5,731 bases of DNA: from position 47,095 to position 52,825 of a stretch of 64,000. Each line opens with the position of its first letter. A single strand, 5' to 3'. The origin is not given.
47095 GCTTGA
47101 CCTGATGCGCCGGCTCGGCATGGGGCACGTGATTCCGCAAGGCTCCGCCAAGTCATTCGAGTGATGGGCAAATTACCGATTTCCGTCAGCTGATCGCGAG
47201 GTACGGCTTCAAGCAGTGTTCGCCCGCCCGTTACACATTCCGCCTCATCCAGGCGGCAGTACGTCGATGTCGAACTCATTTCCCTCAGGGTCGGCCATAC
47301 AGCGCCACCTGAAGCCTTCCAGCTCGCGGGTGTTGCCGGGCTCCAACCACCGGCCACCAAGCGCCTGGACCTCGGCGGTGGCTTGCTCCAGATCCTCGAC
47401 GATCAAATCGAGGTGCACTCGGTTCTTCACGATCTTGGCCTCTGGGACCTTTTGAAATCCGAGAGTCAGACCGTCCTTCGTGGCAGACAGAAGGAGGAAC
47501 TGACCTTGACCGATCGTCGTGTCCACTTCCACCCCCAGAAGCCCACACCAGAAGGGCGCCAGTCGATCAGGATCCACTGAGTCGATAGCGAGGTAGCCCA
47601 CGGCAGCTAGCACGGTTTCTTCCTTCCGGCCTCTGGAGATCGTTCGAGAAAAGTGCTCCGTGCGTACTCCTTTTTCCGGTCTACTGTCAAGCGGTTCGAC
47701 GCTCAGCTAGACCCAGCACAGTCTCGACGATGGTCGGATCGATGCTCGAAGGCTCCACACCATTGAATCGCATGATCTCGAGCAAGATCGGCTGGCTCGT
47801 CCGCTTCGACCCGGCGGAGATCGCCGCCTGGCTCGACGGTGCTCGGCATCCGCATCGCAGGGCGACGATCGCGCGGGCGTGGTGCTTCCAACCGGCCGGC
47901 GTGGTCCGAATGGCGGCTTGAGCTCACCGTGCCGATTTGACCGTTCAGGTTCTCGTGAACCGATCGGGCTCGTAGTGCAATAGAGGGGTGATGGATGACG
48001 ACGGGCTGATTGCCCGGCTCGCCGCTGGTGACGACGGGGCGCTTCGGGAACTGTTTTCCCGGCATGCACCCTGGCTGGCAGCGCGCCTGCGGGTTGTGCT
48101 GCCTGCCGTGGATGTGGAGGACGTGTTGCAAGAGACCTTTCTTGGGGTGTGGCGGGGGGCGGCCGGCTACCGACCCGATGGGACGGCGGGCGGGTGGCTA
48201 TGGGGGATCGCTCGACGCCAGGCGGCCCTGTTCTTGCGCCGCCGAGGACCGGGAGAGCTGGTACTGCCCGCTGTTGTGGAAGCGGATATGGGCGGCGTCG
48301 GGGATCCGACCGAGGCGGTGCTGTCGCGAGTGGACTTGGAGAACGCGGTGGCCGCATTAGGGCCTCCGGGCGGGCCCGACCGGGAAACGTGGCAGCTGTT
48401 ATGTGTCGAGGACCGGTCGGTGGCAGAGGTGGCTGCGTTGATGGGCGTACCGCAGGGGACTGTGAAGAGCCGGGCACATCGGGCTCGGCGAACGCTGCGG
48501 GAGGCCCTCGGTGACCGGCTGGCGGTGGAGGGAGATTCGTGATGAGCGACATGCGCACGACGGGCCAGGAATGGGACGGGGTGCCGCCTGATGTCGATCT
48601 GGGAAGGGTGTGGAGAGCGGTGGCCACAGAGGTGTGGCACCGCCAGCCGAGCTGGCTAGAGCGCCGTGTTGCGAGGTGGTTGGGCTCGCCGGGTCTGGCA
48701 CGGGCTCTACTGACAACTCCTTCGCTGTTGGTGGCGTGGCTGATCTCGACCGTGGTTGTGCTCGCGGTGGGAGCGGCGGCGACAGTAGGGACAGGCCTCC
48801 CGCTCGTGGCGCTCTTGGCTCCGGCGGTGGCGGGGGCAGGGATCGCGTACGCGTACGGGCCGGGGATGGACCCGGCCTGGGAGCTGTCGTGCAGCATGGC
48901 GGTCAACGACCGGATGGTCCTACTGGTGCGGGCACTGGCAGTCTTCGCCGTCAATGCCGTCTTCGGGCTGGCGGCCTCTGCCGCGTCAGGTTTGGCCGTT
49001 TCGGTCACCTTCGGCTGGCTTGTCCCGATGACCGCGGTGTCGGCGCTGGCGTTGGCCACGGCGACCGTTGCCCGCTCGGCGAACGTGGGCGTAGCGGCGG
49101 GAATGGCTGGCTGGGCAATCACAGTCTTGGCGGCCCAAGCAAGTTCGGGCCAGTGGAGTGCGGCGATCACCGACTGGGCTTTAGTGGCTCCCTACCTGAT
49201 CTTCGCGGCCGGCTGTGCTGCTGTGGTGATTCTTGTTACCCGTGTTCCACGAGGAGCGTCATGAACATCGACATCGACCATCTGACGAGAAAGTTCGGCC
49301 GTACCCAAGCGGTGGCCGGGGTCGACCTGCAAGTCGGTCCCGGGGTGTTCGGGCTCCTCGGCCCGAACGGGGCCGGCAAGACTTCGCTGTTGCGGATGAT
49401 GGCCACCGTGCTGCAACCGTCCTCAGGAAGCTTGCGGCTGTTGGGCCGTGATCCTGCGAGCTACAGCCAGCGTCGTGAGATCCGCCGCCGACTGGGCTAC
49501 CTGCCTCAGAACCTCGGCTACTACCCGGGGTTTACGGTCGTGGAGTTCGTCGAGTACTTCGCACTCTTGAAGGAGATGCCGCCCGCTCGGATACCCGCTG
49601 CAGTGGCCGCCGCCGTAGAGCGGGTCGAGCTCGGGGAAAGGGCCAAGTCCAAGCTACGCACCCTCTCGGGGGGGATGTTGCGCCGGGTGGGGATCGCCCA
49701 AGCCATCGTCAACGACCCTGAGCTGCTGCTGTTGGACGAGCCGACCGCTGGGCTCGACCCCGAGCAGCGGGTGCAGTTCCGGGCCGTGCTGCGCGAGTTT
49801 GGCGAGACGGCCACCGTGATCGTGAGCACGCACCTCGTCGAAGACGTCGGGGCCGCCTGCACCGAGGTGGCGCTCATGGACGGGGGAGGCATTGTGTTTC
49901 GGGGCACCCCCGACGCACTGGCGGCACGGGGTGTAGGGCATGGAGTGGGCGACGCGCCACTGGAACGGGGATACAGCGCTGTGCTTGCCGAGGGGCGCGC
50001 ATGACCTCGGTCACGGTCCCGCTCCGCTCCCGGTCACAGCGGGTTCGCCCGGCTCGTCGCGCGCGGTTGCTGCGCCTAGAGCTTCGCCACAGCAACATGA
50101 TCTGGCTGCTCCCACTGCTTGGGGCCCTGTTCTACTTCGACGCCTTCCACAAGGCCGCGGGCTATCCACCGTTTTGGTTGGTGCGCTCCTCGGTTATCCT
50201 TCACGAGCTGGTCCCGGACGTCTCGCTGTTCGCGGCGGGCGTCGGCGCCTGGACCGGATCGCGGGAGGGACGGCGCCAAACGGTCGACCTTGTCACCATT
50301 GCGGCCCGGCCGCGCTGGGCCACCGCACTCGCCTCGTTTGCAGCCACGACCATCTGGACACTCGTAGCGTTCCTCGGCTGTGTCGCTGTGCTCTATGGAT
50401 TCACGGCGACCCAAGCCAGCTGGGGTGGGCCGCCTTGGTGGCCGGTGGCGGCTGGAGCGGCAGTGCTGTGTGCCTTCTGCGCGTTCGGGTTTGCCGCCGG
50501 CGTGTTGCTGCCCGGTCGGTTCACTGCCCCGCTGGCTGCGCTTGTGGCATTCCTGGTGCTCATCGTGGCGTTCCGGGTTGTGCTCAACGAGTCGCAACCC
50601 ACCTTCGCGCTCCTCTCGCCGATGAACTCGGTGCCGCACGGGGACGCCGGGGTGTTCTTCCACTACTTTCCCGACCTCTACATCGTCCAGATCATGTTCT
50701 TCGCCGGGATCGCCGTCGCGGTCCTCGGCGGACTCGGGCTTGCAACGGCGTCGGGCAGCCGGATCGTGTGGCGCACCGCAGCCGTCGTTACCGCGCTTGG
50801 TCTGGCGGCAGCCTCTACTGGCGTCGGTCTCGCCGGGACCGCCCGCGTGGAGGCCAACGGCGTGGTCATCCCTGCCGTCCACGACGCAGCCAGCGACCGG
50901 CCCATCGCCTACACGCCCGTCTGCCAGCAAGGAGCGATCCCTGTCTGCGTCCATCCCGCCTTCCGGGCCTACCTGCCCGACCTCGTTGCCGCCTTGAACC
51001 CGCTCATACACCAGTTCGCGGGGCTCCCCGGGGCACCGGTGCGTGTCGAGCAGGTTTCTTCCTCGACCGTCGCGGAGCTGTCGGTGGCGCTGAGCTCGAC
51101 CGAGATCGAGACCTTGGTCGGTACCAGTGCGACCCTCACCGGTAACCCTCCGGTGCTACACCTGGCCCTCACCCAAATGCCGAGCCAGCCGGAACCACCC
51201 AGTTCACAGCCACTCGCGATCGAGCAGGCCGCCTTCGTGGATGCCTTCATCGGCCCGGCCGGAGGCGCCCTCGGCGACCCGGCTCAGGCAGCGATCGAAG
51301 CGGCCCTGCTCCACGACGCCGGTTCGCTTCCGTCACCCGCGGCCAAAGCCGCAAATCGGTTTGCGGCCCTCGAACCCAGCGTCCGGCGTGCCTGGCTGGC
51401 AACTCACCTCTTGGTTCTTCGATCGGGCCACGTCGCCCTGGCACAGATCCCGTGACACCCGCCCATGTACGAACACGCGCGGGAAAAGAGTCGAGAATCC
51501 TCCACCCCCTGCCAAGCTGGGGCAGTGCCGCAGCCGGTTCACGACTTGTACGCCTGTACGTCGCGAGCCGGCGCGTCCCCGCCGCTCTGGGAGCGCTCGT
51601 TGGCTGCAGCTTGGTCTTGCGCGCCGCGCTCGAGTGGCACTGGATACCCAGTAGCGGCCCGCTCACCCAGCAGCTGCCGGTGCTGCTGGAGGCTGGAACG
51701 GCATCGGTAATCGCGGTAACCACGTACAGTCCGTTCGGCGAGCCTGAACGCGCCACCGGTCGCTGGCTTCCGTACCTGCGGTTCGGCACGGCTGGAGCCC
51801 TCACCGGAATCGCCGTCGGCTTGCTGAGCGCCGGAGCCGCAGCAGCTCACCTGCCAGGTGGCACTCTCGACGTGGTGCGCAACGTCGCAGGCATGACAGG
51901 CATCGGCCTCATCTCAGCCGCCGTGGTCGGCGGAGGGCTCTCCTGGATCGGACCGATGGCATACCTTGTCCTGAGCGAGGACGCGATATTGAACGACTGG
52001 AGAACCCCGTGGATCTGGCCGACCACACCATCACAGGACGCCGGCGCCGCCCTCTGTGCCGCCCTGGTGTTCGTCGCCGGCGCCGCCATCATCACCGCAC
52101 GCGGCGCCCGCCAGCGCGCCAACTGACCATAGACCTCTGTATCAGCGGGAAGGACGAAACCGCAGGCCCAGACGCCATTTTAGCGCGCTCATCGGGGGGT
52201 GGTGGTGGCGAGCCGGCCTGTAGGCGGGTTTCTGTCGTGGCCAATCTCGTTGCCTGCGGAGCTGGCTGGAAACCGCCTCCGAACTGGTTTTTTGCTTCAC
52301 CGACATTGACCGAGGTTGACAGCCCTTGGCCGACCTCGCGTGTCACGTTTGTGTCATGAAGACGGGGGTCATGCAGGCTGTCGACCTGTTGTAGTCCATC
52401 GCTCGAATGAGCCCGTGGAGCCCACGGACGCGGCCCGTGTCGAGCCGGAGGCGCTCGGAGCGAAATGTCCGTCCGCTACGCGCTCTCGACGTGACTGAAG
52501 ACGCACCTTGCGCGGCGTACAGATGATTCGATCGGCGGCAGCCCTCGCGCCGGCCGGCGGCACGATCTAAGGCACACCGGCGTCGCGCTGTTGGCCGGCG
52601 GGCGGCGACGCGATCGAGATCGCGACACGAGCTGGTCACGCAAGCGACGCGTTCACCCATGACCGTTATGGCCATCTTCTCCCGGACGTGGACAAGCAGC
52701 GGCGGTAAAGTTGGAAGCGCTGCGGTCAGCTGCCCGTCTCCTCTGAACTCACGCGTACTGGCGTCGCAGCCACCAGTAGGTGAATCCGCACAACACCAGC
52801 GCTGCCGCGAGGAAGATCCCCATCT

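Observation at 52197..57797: Integrated ~5.3-kb element that appears to use the 3' end of the RNase P RNA gene (rnpB) as its attachment site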

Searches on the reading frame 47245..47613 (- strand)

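Call 52: search_protein_families(library=pfam, proteins=[window:47245-47613:-], max_evalue=0.001)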
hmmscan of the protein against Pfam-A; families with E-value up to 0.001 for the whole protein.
window:47245-47613:- (122 aa): 2 families
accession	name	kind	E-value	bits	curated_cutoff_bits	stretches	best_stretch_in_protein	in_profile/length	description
PF18029.7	Glyoxalase_6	-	2.8e-24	86.3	23.6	1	8-116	2-105/106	Glyoxalase-like domain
PF00903.31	Glyoxalase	-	0.00023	22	20.6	1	9-115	6-120/121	Glyoxalase/Bleomycin resistance protein/Dioxygenase superfamily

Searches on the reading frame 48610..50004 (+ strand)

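Call 42: search_protein_families(library=pfam, proteins=[window:48610-50004:+], max_evalue=0.001)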
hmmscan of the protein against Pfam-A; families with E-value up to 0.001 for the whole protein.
window:48610-50004:+ (464 aa): 4 families
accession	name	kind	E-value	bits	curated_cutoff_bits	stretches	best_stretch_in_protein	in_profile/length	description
PF00005.33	ABC_tran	-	1.9e-29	103.4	25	1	238-380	4-137/137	ABC transporter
PF13304.12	AAA_21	-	3.4e-11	44.2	27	1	339-408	225-298/304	AAA domain, putative AbiEii toxin, Type IV TA system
PF02463.25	SMC_N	-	1.7e-05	24.8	40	0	238-276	18-57/220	RecF/RecN/SMC N terminal domain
PF13476.12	AAA_23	-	0.00047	21.3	27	1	238-268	13-43/201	AAA domain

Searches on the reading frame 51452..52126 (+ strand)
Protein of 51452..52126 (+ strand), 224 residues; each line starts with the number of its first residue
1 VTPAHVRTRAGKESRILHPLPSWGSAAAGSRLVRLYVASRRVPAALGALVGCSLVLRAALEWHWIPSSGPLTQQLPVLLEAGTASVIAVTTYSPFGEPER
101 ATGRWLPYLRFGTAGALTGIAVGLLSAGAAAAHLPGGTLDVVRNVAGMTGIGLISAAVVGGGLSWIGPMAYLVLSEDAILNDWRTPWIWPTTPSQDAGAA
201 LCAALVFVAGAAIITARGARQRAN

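Call 7: search_protein_families(library=pfam, proteins=[window:51452-52126:+], max_evalue=0.01)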
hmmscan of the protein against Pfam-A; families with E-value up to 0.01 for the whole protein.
window:51452-52126:+ (224 aa): 0 families

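Call 44: find_related_loci(query=window:51452-52126:+, collection=metagenome_contigs, flank=8000)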
Query window:51452-52126:+ (224 aa) in metagenome_contigs; peptide patterns used: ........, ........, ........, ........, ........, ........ (x = any residue, [..] = any of these).
176 stretches matched a pattern; 34 encode a relative of the query (tblastn E <= 1e-3); 34 distinct loci.
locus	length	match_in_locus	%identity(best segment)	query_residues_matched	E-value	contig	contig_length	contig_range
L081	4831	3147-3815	95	1-223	6e-131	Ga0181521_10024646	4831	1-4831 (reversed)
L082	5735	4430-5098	95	1-223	1e-129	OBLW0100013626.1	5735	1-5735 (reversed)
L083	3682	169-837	93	1-223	1e-129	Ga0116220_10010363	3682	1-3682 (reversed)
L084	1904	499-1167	93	1-223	2e-135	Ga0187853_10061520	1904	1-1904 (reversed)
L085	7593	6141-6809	92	1-223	2e-126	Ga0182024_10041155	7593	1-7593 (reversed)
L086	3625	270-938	91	1-223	3e-128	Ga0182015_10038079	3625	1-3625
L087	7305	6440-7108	90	1-223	2e-124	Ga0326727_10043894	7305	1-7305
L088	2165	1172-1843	91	1-224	3e-130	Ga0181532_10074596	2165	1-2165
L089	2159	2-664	90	3-223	2e-127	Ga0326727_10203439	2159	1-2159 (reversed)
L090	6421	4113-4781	89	1-223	6e-120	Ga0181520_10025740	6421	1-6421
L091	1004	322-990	85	1-223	3e-130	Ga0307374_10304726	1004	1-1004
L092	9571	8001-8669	88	1-223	6e-117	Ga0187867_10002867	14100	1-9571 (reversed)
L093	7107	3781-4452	92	1-224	3e-116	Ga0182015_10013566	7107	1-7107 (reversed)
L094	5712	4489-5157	91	1-223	4e-115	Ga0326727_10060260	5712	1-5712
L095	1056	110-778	80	1-223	6e-116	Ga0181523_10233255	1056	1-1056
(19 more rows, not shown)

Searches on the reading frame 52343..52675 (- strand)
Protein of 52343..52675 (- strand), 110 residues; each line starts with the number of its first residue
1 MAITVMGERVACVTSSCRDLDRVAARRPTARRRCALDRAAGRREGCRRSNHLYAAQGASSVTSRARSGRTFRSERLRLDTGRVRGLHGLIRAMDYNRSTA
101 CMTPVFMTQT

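Call 7: search_protein_families(library=pfam, proteins=[window:52343-52675:-], max_evalue=0.01)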
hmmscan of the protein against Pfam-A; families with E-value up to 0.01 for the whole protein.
window:52343-52675:- (110 aa): 0 families
